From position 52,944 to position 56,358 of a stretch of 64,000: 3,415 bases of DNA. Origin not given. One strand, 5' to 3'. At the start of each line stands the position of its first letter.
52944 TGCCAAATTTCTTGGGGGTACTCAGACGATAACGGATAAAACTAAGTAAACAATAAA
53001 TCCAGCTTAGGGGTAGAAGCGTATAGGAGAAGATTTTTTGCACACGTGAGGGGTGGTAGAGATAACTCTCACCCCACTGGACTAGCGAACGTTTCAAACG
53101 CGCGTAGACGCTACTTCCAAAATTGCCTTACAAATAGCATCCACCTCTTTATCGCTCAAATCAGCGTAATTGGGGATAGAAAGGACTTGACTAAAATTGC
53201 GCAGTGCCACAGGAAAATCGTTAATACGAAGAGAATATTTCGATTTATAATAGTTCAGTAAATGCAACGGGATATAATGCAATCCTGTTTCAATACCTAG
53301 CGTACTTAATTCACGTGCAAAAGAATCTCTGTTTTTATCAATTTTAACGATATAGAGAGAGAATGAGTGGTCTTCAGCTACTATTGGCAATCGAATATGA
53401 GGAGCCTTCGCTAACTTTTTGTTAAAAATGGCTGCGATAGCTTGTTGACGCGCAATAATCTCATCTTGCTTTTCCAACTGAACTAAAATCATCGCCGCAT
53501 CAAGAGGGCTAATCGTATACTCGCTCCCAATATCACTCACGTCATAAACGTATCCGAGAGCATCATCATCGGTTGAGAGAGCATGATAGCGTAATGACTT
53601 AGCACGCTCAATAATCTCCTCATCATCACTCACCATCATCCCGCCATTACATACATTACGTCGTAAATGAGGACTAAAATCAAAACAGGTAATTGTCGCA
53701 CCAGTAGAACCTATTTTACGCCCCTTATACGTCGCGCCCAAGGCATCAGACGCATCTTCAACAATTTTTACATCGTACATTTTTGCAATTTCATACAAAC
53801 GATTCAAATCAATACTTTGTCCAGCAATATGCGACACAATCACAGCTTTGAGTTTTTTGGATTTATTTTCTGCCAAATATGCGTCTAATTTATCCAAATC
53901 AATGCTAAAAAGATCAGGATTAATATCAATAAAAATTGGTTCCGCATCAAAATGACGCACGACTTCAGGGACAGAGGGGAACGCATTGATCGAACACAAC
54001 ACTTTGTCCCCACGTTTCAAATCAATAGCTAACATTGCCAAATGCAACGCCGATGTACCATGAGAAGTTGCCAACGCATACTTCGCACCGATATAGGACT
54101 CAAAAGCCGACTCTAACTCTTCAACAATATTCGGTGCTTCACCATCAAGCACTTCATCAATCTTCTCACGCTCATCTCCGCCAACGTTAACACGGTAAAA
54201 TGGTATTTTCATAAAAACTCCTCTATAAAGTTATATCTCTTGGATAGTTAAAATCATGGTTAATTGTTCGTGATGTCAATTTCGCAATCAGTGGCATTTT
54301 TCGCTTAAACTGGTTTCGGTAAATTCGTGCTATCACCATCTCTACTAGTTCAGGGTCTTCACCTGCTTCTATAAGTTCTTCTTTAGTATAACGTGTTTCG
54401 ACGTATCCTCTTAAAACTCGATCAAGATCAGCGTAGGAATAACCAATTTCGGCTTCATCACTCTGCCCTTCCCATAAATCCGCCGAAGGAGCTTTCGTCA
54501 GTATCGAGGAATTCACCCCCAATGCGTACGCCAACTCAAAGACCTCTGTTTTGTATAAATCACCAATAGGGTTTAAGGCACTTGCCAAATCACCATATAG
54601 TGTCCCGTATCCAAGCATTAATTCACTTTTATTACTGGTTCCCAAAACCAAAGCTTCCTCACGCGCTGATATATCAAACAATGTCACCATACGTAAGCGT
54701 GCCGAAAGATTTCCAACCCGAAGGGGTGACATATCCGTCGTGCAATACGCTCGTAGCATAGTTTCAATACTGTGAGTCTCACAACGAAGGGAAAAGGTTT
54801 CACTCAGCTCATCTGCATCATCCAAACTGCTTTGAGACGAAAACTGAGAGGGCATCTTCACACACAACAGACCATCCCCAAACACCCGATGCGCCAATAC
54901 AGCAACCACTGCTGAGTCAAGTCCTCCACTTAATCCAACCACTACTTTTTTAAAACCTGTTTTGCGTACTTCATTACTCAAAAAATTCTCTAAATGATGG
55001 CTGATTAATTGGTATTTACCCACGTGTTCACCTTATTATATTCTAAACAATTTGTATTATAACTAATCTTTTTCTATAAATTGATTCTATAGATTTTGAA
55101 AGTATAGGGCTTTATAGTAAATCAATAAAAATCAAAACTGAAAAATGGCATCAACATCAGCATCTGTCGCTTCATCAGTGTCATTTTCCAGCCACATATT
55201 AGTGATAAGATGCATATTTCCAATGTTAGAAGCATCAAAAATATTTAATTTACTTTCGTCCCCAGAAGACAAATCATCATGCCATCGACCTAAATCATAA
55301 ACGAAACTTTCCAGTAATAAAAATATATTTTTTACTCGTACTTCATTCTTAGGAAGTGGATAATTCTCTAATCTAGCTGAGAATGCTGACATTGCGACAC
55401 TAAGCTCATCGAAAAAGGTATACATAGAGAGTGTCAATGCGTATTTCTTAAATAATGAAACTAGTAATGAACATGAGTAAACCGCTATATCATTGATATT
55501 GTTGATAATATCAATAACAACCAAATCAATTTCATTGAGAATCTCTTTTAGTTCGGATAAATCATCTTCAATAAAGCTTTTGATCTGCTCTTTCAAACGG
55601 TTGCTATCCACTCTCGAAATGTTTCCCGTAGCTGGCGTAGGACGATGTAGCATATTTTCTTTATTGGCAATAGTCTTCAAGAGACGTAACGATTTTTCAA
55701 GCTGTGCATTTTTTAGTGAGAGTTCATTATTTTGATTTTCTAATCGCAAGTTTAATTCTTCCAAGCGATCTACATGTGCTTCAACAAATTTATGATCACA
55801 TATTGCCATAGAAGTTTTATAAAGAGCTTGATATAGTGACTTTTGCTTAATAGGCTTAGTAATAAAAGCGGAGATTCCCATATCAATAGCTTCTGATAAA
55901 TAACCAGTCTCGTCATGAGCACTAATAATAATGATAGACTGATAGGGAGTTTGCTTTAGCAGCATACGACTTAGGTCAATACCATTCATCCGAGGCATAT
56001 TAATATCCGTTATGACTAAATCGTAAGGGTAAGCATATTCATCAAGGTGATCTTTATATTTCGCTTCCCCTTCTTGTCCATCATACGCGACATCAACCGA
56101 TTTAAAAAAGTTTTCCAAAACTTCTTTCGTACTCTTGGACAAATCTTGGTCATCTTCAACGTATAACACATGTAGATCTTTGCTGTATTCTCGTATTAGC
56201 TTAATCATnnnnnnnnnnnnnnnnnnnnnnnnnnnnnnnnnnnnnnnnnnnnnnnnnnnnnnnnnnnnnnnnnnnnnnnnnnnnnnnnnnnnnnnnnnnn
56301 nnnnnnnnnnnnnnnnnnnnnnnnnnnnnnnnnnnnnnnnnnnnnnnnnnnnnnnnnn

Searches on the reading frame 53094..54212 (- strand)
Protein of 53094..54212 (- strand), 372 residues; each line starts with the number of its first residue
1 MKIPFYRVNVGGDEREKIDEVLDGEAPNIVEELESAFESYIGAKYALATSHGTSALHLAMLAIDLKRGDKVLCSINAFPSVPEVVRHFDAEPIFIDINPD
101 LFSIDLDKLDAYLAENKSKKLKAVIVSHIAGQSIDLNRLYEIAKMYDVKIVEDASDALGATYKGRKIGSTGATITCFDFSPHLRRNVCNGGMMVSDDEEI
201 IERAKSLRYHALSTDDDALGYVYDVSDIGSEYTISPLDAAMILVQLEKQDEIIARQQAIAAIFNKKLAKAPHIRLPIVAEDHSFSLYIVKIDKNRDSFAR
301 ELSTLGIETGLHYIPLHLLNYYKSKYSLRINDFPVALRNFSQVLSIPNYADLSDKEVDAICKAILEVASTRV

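Call 47: search_protein_families(library=pfam, proteins=[window:53094-54212:-], max_evalue=0.01)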
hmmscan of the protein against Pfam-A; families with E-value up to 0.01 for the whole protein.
window:53094-54212:- (372 aa): 6 families
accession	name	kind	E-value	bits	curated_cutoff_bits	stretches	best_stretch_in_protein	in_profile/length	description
PF01041.23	DegT_DnrJ_EryC1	-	9.1e-81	272.3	19.8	1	28-364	24-359/360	DegT/DnrJ/EryC1/StrS aminotransferase family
PF00155.27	Aminotran_1_2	-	1.4e-06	28.2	19.7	1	30-126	44-152/361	Aminotransferase class I and II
PF01212.27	Beta_elim_lyase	-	2.6e-05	24.1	27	1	26-161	31-176/288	Beta-eliminating lyase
PF00266.25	Aminotran_5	-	9.6e-05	22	21.5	1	23-159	38-181/371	Aminotransferase class-V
PF01053.26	Cys_Met_Meta_PP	-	0.0044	16.1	27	1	31-156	55-176/381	Cys/Met metabolism PLP-dependent enzyme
PF01276.26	OKR_DC_1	-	0.0097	15.1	27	0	42-103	80-141/417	Orn/Lys/Arg decarboxylase, major domain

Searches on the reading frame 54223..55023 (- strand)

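Call 47: search_protein_families(library=pfam, proteins=[window:54223-55023:-], max_evalue=0.01)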
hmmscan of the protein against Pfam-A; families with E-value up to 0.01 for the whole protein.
window:54223-55023:- (266 aa): 4 families
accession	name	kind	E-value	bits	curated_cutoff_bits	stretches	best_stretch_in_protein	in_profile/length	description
PF02540.23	NAD_synthase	-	5.9e-75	252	21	1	9-244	3-242/242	NAD synthase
PF03054.22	tRNA_Me_trans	-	6.6e-05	23.1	20.6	1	25-60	1-35/202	tRNA methyl transferase HUP domain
PF06508.19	QueC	-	0.0025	17.8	22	0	26-79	1-53/210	Queuosine biosynthesis protein QueC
PF00733.27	Asn_synthase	-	0.0051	17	21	1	24-49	17-42/354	Asparagine synthase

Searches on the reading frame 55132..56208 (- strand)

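Call 3: search_protein_families(library=pfam, proteins=[window:55132-56208:-], max_evalue=0.01)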
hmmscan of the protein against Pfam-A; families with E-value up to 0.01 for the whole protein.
window:55132-56208:- (358 aa): 1 family
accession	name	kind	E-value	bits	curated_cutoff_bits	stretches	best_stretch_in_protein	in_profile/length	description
PF00072.30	Response_reg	-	8.4e-23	81.1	30.2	1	14-129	1-110/111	Response regulator receiver domain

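Call 4: search_protein_families(library=ncbifam, proteins=[window:55132-56208:-], max_evalue=0.01)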
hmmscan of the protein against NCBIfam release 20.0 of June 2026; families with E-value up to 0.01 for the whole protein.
window:55132-56208:- (358 aa): 88 families (the best 25 are shown)
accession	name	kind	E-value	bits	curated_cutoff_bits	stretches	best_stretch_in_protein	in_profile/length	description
NF041734.1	resp_reg_RppA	equivalog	2.9e-14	53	250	1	13-174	2-154/229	two-component system response regulator RppA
NF007135.0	PRK09581.1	equivalog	4.7e-14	52.1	474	2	9-126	153-265/457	PleD family two-component system response regulator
NF052445.1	RespRegMctR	equivalog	7e-14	51.7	300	1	13-132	3-118/205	two-component system response regulator MctR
NF007969.0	PRK10693.1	equivalog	1.7e-13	50.3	329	1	13-162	9-149/337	two-component system response regulator RssB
NF053512.1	nitric_RR_NosR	exception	7.1e-13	48.3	400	1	14-174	1-149/422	response regulator c-di-GMP phosphodiesterase, NosR family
NF041733.1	resp_reg_CseB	equivalog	1.1e-12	47.8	350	1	13-127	2-109/228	two-component system response regulator CseB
NF051850.1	RespRegRprY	equivalog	1.3e-12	47.6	370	1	11-167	4-154/234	response regulator transcription factor RprY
NF011896.0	PRK15369.1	equivalog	4.1e-12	46.2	242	1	11-170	3-157/211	two component system response regulator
NF011695.0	PRK15115.1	equivalog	4.2e-12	45.6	763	1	10-159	5-150/445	two-component system response regulator GlrR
NF041367.1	CheY_Halo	equivalog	4.3e-12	46.4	200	1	14-130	1-111/114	chemotaxis protein CheY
NF049963.1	RespRegFlgRCampy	domain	4.5e-12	45.6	750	1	14-183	3-156/429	fla regulon two-component system response regulator FlgR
NF006900.1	PRK09390.1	equivalog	5.9e-12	45.5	255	1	12-143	5-130/203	response regulator FixJ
NF008302.0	PRK11091.1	equivalog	3.5e-11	42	838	1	9-138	523-648/779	aerobic respiration two-component sensor histidine kinase ArcB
NF045991.1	RespRegCtrARhodob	equivalog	1.4e-10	41.3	350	1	13-170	2-157/224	response regulator transcription factor CtrA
NF001965.0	PRK00742.1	subfamily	1.5e-10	40.9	293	1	11-146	3-135/357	chemotaxis-specific protein-glutamate methyltransferase CheB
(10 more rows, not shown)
